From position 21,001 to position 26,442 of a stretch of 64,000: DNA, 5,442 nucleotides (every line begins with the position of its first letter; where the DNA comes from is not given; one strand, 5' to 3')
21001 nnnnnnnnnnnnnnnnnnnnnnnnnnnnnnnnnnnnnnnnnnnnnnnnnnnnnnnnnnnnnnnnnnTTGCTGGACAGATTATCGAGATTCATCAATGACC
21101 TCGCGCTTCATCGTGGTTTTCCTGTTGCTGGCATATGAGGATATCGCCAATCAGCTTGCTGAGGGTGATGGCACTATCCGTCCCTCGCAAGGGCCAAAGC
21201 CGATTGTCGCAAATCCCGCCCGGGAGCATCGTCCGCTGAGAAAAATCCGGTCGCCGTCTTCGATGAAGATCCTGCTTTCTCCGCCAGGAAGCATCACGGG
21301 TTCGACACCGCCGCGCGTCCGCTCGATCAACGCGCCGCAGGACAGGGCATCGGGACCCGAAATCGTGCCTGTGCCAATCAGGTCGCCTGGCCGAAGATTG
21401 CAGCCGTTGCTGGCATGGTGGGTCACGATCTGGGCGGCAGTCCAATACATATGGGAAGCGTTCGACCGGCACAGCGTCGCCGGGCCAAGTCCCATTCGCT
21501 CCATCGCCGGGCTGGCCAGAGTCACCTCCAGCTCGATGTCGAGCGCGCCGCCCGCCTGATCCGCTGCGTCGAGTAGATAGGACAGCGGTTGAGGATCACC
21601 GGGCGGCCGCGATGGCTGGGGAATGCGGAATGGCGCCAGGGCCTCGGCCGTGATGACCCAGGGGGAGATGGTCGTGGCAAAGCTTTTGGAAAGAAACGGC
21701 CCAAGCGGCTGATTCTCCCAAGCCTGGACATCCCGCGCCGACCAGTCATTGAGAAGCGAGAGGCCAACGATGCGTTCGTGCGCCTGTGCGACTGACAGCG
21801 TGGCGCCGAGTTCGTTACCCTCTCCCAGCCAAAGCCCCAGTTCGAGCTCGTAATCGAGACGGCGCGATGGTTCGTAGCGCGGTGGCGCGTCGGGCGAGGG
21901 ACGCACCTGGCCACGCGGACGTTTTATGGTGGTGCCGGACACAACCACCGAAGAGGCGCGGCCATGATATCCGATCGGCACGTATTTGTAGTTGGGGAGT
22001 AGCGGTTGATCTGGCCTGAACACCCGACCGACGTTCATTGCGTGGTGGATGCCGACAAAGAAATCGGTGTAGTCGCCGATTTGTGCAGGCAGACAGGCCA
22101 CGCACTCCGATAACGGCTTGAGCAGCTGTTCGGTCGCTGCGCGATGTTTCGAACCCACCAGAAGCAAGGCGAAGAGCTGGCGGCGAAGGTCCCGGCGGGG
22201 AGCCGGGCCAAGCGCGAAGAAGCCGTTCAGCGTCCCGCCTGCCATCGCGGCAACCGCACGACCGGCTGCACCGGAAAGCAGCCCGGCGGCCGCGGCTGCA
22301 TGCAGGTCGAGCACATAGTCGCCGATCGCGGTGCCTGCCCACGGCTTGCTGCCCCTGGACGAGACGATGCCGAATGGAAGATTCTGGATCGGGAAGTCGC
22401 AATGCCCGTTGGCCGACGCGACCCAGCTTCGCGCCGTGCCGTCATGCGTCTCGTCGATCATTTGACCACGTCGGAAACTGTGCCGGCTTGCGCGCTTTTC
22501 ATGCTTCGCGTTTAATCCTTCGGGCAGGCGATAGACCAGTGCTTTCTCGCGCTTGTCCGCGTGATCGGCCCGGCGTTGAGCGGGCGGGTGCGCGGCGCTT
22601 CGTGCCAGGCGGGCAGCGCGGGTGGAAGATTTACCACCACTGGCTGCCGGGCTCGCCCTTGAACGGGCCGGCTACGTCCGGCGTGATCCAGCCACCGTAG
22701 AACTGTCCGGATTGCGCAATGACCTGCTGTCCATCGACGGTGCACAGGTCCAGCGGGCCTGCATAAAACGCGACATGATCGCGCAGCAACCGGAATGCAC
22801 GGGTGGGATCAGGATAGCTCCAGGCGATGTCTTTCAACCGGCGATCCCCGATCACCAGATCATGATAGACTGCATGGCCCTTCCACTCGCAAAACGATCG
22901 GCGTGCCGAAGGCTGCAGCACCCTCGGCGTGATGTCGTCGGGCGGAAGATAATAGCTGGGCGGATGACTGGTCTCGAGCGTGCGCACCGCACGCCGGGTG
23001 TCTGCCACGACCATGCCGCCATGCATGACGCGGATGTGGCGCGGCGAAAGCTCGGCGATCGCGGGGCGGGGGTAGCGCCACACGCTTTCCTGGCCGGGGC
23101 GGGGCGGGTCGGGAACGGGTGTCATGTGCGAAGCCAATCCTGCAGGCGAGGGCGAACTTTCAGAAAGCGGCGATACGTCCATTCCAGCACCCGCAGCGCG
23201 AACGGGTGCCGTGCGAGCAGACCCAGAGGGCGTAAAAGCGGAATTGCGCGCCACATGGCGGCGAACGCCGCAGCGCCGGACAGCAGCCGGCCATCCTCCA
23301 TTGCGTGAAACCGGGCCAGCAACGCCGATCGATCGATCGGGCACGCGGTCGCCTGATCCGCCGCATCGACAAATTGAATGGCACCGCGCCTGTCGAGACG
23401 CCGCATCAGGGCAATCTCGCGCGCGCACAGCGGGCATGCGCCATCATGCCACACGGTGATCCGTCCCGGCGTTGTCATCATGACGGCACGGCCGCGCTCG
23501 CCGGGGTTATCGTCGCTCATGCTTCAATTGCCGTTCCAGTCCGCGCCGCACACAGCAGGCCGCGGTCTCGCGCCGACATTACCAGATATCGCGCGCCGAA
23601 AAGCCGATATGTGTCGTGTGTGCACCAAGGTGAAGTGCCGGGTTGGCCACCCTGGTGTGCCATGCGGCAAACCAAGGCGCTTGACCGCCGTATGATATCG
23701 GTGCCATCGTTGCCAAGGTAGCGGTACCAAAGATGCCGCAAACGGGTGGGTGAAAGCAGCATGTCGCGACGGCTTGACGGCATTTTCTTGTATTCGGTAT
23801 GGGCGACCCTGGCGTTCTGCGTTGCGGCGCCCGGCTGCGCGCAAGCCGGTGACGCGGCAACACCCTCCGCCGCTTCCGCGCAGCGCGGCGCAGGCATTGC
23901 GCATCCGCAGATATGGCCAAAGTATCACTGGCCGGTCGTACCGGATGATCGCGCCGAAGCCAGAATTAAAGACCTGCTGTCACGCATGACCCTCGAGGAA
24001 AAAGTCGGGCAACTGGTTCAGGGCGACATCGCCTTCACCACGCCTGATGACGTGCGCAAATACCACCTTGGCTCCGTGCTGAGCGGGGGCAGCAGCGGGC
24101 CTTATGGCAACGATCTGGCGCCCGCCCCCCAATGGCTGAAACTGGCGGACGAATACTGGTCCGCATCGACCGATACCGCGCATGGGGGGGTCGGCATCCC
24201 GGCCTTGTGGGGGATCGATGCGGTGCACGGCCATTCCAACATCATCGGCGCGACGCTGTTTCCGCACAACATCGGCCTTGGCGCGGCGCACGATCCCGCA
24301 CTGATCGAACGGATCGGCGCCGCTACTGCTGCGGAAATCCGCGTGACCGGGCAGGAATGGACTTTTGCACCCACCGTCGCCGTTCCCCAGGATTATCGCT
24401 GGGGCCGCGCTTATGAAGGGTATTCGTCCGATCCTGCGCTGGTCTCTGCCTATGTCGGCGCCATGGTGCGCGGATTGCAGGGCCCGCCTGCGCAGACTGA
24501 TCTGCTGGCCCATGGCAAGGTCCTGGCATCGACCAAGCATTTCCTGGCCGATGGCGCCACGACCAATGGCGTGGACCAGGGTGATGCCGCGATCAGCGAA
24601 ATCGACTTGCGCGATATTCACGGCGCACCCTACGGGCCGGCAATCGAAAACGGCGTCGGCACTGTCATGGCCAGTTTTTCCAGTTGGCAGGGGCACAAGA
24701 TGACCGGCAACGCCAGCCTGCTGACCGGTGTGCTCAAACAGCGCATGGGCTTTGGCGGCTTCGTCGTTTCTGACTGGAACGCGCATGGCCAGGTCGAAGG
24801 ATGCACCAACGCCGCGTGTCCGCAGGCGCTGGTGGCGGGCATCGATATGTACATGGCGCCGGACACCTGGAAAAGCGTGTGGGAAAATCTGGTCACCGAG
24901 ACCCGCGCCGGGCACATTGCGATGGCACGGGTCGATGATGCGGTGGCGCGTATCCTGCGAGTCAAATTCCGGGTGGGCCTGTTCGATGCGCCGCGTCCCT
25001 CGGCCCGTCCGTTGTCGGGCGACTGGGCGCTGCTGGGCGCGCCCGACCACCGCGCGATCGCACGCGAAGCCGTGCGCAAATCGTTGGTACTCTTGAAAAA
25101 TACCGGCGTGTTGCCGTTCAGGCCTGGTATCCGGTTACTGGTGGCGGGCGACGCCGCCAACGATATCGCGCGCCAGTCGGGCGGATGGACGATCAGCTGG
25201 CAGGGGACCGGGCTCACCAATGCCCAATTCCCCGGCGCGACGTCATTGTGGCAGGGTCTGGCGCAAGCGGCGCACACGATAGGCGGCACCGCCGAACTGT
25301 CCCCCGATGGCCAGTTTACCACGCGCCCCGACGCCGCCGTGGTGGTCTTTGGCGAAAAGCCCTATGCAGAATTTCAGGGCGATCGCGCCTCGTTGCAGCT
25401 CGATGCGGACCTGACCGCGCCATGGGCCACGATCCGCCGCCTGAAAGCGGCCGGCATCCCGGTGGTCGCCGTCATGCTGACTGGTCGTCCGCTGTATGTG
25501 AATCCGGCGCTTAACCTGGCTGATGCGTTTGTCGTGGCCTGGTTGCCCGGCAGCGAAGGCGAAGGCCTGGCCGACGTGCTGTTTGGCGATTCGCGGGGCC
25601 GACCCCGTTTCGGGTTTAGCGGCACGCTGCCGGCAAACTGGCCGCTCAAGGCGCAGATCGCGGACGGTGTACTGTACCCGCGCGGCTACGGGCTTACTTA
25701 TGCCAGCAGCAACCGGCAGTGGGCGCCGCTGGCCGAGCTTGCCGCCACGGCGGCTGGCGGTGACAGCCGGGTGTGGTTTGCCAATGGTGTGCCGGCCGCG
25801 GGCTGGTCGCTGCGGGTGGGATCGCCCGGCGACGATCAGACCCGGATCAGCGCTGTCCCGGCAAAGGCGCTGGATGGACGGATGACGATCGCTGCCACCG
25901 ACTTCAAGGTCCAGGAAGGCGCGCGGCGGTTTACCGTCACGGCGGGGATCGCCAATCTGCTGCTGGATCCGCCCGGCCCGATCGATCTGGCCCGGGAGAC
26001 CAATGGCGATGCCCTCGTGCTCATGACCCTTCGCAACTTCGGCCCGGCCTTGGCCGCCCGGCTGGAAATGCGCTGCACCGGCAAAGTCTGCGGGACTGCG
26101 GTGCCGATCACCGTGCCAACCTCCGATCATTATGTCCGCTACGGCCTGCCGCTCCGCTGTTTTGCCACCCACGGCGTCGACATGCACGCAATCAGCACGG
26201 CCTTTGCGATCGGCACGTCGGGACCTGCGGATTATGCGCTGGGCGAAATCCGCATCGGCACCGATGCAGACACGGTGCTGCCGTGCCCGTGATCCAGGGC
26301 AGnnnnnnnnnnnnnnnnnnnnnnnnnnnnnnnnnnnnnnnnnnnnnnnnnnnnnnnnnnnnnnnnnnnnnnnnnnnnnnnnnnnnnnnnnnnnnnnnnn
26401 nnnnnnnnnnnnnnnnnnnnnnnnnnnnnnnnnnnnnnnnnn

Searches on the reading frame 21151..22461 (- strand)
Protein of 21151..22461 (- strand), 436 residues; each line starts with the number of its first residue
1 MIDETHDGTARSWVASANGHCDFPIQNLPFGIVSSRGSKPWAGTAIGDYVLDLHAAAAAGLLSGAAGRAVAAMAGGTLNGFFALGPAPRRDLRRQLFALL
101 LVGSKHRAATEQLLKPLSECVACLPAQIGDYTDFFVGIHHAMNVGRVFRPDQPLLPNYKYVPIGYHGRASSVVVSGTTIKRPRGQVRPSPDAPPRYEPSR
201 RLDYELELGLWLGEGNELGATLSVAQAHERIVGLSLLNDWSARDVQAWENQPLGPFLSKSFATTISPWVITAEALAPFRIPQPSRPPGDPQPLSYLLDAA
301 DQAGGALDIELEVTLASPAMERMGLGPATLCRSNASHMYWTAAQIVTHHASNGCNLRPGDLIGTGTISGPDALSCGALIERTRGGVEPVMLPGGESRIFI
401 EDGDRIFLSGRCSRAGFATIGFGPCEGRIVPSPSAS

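Call 58: search_protein_families(library=pfam, proteins=[window:21151-22461:-], max_evalue=0.00001)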
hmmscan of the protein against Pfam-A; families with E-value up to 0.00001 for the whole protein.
window:21151-22461:- (436 aa): 2 families
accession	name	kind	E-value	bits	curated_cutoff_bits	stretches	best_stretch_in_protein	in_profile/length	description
PF01557.24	FAA_hydrolase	-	1.7e-36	126.4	23.9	1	159-429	29-213/214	Fumarylacetoacetate (FAA) hydrolase C-terminal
PF09298.16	FAA_hydrolase_N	-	1.1e-20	74.2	25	1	26-125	1-105/105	Fumarylacetoacetase N-terminal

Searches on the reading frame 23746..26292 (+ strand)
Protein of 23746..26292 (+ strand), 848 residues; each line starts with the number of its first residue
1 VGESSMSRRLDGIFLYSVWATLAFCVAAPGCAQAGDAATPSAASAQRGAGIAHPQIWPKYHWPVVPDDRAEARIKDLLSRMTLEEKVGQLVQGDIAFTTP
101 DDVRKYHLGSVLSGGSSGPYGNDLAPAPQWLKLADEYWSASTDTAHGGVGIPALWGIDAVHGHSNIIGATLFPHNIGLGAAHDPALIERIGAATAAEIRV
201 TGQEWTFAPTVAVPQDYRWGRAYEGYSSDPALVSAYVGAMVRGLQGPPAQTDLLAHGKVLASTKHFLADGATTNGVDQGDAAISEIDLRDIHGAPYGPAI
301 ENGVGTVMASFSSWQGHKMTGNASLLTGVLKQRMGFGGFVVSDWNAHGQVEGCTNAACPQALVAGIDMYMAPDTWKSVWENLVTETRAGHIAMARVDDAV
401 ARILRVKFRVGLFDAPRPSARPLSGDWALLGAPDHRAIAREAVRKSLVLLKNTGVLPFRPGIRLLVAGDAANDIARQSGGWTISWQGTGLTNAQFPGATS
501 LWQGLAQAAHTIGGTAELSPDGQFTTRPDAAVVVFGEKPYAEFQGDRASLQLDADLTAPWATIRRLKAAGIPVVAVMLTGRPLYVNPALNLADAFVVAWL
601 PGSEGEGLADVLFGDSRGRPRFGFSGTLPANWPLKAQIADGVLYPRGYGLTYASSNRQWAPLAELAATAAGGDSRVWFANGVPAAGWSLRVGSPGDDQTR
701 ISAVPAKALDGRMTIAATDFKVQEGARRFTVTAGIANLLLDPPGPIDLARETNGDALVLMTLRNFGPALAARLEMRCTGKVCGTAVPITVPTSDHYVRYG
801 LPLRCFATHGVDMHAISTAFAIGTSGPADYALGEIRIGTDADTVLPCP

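Call 58: search_protein_families(library=pfam, proteins=[window:23746-26292:+], max_evalue=0.00001)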
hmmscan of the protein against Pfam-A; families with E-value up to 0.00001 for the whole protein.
window:23746-26292:+ (848 aa): 3 families
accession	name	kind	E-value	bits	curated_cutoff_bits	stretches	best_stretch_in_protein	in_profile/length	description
PF00933.27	Glyco_hydro_3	-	1.5e-76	258.3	27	1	82-406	1-316/316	Glycosyl hydrolase family 3 N terminal domain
PF01915.27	Glyco_hydro_3_C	-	1.6e-29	103.8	31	1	447-652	1-200/200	Glycosyl hydrolase family 3 C-terminal domain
PF18559.7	Exop_C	-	6.1e-19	68.8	26.1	1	687-837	3-155/155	Galactose-binding domain-like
